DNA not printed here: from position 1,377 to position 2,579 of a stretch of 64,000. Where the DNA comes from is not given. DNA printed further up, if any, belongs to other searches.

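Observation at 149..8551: Co-directional cluster: PrpD-family enzyme, unknown enzyme, Ldh_2 dehydrogenase, CitE-like lyase, two paralogous ATP-grasp ligases and an APC amino-acid permease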

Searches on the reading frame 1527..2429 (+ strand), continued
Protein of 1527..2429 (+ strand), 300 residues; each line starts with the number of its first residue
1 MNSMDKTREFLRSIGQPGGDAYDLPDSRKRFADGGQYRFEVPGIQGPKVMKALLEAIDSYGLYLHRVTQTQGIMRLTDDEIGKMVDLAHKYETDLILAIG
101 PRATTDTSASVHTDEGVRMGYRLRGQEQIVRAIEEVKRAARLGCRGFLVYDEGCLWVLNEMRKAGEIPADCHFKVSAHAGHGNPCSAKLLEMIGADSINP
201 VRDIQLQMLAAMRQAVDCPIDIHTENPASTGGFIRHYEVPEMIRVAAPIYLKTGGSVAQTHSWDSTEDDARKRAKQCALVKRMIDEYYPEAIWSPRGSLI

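Call 61: search_solved_structures(query=L004:8857-9984:+, max_evalue=1e-8)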
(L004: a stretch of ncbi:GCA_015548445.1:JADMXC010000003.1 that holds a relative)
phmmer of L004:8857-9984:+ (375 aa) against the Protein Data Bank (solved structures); distinct sequences matched with E-value up to 1e-8: 51.
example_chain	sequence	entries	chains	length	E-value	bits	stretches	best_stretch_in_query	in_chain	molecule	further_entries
9iz3_B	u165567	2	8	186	2.4e-21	79.5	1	182-315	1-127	Putative phosphonopyruvate decarboxylase beta subunit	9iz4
9iz3_A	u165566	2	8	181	4.2e-21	78.7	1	7-162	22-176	Putative phosphonopyruvate decarboxylase alpha subunit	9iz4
8x3x_A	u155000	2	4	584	1.2e-10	44.4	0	137-332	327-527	BbmA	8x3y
4gpe_A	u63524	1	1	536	1.3e-10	44.3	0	163-338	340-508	Benzoylformate decarboxylase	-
1po7_A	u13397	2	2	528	2.1e-10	43.5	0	163-338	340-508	Benzoylformate decarboxylase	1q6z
1pi3_A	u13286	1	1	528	2.7e-10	43.2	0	163-338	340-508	Benzoylformate decarboxylase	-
4jua_A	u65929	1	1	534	2.9e-10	43.1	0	163-338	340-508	Benzoylformate decarboxylase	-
5dei_A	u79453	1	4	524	3.1e-10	43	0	163-338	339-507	Benzoylformate decarboxylase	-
3f6b_X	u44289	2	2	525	3.1e-10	43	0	163-338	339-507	Benzoylformate decarboxylase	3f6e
1bfd_A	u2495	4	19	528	3.2e-10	42.9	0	163-338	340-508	BENZOYLFORMATE DECARBOXYLASE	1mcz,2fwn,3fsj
1yno_A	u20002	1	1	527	3.2e-10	42.9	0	163-338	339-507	Benzoylformate decarboxylase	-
9v67_A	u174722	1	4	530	3.2e-10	42.9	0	163-338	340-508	Benzoylformate decarboxylase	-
4k9l_A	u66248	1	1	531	3.2e-10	42.9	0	163-338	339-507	Benzoylformate decarboxylase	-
4juf_A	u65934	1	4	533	3.2e-10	42.9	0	163-338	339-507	Benzoylformate decarboxylase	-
3fzn_A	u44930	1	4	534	3.2e-10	42.9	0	163-338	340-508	Benzoylformate decarboxylase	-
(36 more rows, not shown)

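Call 63: search_solved_structures(query=L001:6323-7537:+, max_evalue=0.000001)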
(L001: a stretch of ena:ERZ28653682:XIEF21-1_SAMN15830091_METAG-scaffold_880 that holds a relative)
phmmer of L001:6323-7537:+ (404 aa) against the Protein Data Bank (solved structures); distinct sequences matched with E-value up to 0.000001: 15.
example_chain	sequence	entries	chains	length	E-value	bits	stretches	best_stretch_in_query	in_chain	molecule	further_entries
4dim_A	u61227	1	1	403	2.6e-21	79.4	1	2-289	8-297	Phosphoribosylglycinamide synthetase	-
3vot_A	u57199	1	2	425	1.6e-15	60.4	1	61-391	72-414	L-amino acid ligase, BL00235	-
8fff_A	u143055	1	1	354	4.2e-09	39.2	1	100-275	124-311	D-alanine--D-alanine ligase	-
2i80_A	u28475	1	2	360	4.4e-09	39.2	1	100-275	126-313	D-alanine-D-alanine ligase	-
2i87_A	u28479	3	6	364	4.5e-09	39.1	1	100-275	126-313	D-alanine-D-alanine ligase | D-alanine--D-alanine ligase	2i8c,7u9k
2xcl_A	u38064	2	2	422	7.6e-09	38.4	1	61-388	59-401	PHOSPHORIBOSYLAMINE--GLYCINE LIGASE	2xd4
3n8d_A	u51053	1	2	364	9.2e-09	38.1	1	100-272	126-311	D-alanine--D-alanine ligase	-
3ax6_A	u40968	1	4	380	1.1e-08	37.8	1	1-268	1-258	Phosphoribosylaminoimidazole carboxylase, ATPase subunit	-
2yw2_A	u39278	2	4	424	1.4e-08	37.5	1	47-202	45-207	Phosphoribosylamine--glycine ligase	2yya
1bxr_A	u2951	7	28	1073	2.2e-08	36.9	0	20-287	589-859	CARBAMOYL-PHOSPHATE SYNTHASE | CARBAMOYL PHOSPHATE SYNTHETASE: LARGE SUBUNIT | CARBAMOYL PHOSPHATE SYNTHETASE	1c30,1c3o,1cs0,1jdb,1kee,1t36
2yrw_A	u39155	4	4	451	6.2e-08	35.4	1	44-253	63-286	Phosphoribosylglycinamide synthetase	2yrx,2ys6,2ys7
2ip4_A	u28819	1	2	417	6.9e-08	35.2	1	40-273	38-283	Phosphoribosylamine--glycine ligase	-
1ce8_A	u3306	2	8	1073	1.9e-07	33.8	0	20-287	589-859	PROTEIN (CARBAMOYL-PHOSPHATE SYNTHASE) | carbamoyl phosphate synthetase large chain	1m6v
5dot_A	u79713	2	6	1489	8.3e-07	31.7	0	133-296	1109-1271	Carbamoyl-phosphate synthase [ammonia], mitochondrial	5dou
6uel_A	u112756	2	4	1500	8.3e-07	31.7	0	133-296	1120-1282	Carbamoyl-phosphate synthase [ammonia], mitochondrial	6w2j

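Call 88: search_protein_families(library=ncbifam, proteins=[L023:19368-20489:-, L023:18105-19286:+], max_evalue=0.00001)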
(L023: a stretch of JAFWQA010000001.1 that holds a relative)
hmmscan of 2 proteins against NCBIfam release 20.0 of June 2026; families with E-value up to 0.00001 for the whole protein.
L023:19368-20489:- (373 aa): 26 families (the best 25 are shown)
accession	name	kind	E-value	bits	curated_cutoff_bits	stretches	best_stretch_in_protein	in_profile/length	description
TIGR03297.1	Ppyr-DeCO2ase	equivalog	9.9e-135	449.2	312.5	1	11-370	1-360/360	phosphonopyruvate decarboxylase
TIGR03846.1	sulfopy_beta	equivalog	1e-30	107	221.5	1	184-345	1-157/182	sulfopyruvate decarboxylase subunit beta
NF004813.0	PRK06163.1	equivalog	4.6e-25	88.5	240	1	176-343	7-171/202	hypothetical protein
TIGR03845.1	sulfopyru_alph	equivalog_domain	1.8e-17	63.8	147.95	1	3-137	4-131/160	sulfopyruvate decarboxylase subunit alpha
NF006016.1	PRK08155.1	equivalog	2e-13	49.7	870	1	169-287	348-465/554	acetolactate synthase large subunit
NF005860.0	PRK07789.1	equivalog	3.9e-12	45.3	881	1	169-287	388-506/615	acetolactate synthase large subunit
NF005485.1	PRK07092.1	equivalog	1.6e-11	43.8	493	1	175-345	341-519/523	benzoylformate decarboxylase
TIGR00118.1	acolac_lg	equivalog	5.8e-09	34.9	538.35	0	177-287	356-466/557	biosynthetic-type acetolactate synthase large subunit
NF006524.0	PRK08978.1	equivalog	3.4e-08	32.2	738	0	228-284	399-454/548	acetolactate synthase 2 catalytic subunit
NF006052.0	PRK08199.1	subfamily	3.7e-08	32.1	539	1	228-291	413-475/559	thiamine pyrophosphate protein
NF006122.0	PRK08266.1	subfamily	4e-08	32.2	571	0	230-347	402-527/543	hypothetical protein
NF004710.0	PRK06048.1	equivalog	8.6e-08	31.1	976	0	229-287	413-470/561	acetolactate synthase large subunit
NF005364.0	PRK06882.1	equivalog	9.1e-08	30.9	1083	0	178-285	368-475/574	acetolactate synthase 3 large subunit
NF005228.0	PRK06725.1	equivalog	9.3e-08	30.7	991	0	179-285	371-477/571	acetolactate synthase large subunit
NF009122.0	PRK12474.1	subfamily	2e-07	30.2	835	1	179-285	338-443/518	hypothetical protein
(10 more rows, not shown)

L023:18105-19286:+ (393 aa): 17 families
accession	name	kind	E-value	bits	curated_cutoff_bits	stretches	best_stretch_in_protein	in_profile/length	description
TIGR03405.1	Phn_Fe-ADH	equivalog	2.2e-40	138.6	423.7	1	80-329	57-313/355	iron-containing alcohol dehydrogenase PsrA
NF041833.1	Fe_ADH_ErcA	equivalog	2.4e-39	135.6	550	1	43-387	28-380/382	alcohol dehydrogenase-like regulatory protein ErcA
TIGR02638.1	lactal_redase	equivalog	2.2e-34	118.9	523.15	1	69-352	54-339/379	lactaldehyde reductase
NF058672.1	4HyButDHCUPNE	equivalog_domain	2.2e-33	116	500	1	43-347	27-331/378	4-hydroxybutyrate dehydrogenase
NF010378.0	PRK13805.1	equivalog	5.3e-33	113.9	951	1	36-328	473-788/872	bifunctional acetaldehyde-CoA/alcohol dehydrogenase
NF007911.0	PRK10624.1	equivalog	9.4e-33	113.7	537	1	47-358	32-350/382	lactaldehyde reductase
NF053866.1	CholDhdGbsBBac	equivalog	2.4e-31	108.8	550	1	43-358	35-354/392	choline dehydrogenase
NF007363.0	PRK09860.1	equivalog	1.4e-28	100.1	581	1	80-385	67-379/383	L-threonine dehydrogenase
NF050025.1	SulfAcetaldRedSarD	equivalog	1.6e-28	99.7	700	1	43-298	28-290/385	sulfoacetaldehyde reductase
NF011998.0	PRK15454.1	equivalog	2.3e-25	89.2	556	1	85-291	90-302/395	ethanolamine utilization ethanol dehydrogenase EutG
NF011717.0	PRK15138.1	equivalog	4.5e-20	72.1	645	1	54-344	38-336/387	alcohol dehydrogenase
NF006941.0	PRK09423.1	subfamily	3e-15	55.9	336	1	45-267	29-227/367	glycerol dehydrogenase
NF041822.1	daptide_DH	equivalog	3.6e-15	55.7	300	1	88-216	43-179/363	daptide-type RiPP biosynthesis dehydogenase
TIGR04266.1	NDMA_methanol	equivalog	1.7e-11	43.6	625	1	83-291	76-295/420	NDMA-dependent methanol dehydrogenase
NF047954.1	PrpdilGlycDhGldA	equivalog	3.2e-07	29.9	700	1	79-219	62-187/365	bifunctional L-1,2-propanediol dehydrogenase/glycerol dehydrogenase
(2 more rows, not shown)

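Call 102: search_protein_families(library=pfam, proteins=[L014:169-831:+, L014:941-1648:+, L014:1720-3138:+, L014:3247-4434:+, L014:8258-9868:+, L014:13885-15441:+, L014:15787-16521:+, L014:16551-17588:+, L014:17589-19253:+, L014:19284-20009:+], max_evalue=0.0001)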
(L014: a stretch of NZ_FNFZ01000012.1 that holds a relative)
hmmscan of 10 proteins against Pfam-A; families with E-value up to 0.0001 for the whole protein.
L014:169-831:+ (220 aa): 1 family
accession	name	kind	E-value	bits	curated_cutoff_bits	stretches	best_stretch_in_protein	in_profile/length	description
PF02350.25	Epimerase_2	-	1.9e-28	99.7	30.6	1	1-208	140-347/347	UDP-N-acetylglucosamine 2-epimerase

L014:941-1648:+ (235 aa): 1 family
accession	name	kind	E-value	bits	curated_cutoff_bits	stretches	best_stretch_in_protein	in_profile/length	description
PF02348.25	CTP_transf_3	-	8.2e-21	75.2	22.6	1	7-144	2-121/217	Cytidylyltransferase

L014:1720-3138:+ (472 aa): 2 families
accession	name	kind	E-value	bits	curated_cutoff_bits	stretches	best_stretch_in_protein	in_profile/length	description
PF01943.22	Polysacc_synt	-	1e-18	68.2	28.2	1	15-278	3-272/274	Polysaccharide biosynthesis protein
PF13440.11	Polysacc_synt_3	-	3e-09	37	23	1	37-322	1-288/293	Polysaccharide biosynthesis protein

L014:3247-4434:+ (395 aa): 3 families
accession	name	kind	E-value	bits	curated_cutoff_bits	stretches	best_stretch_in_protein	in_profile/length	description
PF02655.19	ATP-grasp_3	-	3.9e-09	37.2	23.2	1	126-295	2-159/160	ATP-grasp domain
PF07478.18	Dala_Dala_lig_C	-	6.1e-08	32.9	24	0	146-218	22-92/204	D-ala D-ala ligase C-terminus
PF02786.22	CPSase_L_D2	-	4.5e-07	30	19.8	1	138-310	18-197/211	Carbamoyl-phosphate synthase L chain, ATP binding domain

L014:8258-9868:+ (536 aa): 2 families
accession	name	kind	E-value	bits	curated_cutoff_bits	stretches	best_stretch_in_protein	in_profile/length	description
PF14516.12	AAA_35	-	1.7e-13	50.5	27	1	29-366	24-326/331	AAA-like domain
PF09820.16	AAA-ATPase_like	-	4.7e-07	30.3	26.1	1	28-193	23-196/201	Predicted AAA-ATPase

L014:13885-15441:+ (518 aa): 0 families

L014:15787-16521:+ (244 aa): 1 family
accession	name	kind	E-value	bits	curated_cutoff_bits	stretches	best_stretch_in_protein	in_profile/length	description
PF19567.5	CpsB_CapC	-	8.4e-34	117.5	27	1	4-235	2-225/234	Capsular polysaccharide synthesis, CpsB/CapC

L014:16551-17588:+ (345 aa): 1 family
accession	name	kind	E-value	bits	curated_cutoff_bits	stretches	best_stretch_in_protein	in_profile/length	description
PF03816.19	LytR_cpsA_psr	-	5.3e-14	53.1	24.6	1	97-256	2-149/150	LytR_cpsA_psr family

L014:17589-19253:+ (554 aa): 1 family
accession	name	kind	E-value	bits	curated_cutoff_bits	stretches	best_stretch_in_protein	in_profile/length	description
PF02706.20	Wzz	-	1.4e-10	41.8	25.5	1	304-394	1-91/91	Chain length determinant protein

L014:19284-20009:+ (241 aa): 1 family
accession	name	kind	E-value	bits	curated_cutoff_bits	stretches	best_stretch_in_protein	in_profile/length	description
PF13614.12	AAA_31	-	2.4e-08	34.6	27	1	46-160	12-129/177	AAA domain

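Call 106: search_dna_similar(query=window:1527-2429:+, collection=plasmids, mode=protein, max_evalue=0.001, max_rows=12)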
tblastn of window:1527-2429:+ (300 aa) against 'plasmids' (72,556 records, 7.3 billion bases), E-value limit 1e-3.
Records with a match: 5; places in all: 5; records where one place covers at least 80% of the query: 4.
Best place of each record, by identity: <60% 5.
By first word of the organism name: Thermomicrobium 1; Enterobacter 1; Streptomyces 1; Nonomuraea 1; Mycobacterium 1.
By predicted mobility (MOB-suite, as given by PLSDB): non-mobilizable 5.
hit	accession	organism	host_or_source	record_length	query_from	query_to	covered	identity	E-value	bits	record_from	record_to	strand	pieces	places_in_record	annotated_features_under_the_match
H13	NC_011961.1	Thermomicrobium roseum DSM 5159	-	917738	4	298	98%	44.5%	8e-78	264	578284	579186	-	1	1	U32 family peptidase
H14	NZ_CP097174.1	Enterobacter chuandaensis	Duck,China: Zhejiang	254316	3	290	96%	36.3%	3e-52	191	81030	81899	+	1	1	U32 family peptidase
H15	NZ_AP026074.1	Streptomyces nigrescens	-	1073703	11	298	96%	36.1%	6e-48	178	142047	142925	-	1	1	none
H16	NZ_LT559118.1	Nonomuraea gerenzanensis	-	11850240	1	289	96%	34.6%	1e-47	177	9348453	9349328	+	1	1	none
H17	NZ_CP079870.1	Mycobacterium sp. SMC-4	Homo sapiens,sputum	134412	164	299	45%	40.1%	3e-22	103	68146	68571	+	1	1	hypothetical protein (x2)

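Call 107: get_annotated_region(hit=H14, flank=9000)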
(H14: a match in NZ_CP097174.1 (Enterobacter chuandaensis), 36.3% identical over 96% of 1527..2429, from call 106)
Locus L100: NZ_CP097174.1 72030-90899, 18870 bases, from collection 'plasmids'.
description: Enterobacter chuandaensis strain E20191216 plasmid pE20191216, complete sequence
organism: Enterobacter chuandaensis (NCBI taxid 2497875)
taxonomy: Bacteria; Pseudomonadota; Gammaproteobacteria; Enterobacterales; Enterobacteriaceae; Enterobacter; Enterobacter chuandaensis
host: -; source: Duck,China: Zhejiang; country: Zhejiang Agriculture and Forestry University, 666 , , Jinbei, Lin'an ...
typing (MOB-suite, as given by PLSDB): non-mobilizable; replicon rep_cluster_1088
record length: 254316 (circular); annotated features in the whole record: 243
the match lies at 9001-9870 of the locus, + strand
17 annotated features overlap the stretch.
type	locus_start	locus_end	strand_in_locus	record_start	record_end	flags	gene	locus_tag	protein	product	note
CDS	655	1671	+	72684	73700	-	-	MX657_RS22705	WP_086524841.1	RepB family plasmid replication initiator protein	GO:0006270 - DNA replication initiation [Evidence IEA]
CDS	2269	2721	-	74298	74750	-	-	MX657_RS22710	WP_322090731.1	GGDEF domain-containing protein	-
CDS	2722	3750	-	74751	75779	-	-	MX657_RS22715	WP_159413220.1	GAF domain-containing protein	-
CDS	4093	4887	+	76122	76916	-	-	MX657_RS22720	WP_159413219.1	DUF1835 domain-containing protein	-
CDS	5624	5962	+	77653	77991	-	-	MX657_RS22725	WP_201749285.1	zincin-like metallopeptidase domain-containing protein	-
CDS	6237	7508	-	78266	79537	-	-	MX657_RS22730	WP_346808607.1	hypothetical protein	-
CDS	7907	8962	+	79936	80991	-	-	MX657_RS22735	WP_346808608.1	phosphotransferase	-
CDS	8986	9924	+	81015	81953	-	-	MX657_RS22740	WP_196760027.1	U32 family peptidase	-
CDS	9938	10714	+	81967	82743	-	-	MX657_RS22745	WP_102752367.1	hypothetical protein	-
CDS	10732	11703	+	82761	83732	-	-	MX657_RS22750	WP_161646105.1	NAD(P)-dependent oxidoreductase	-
CDS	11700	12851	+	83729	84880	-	-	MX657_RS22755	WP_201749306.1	aminotransferase class I/II-fold pyridoxal phosphate-dependent enzyme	GO:0009058 - biosynthetic process [Evidence IEA]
CDS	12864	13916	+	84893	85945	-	-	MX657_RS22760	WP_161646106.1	hypothetical protein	-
CDS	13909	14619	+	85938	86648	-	-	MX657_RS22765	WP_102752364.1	iron-containing redox enzyme family protein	-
CDS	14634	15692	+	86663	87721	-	-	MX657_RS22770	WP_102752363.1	M14 family metallopeptidase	-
CDS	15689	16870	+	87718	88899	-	-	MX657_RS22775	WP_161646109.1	MFS transporter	GO:0055085 - transmembrane transport [Evidence IEA]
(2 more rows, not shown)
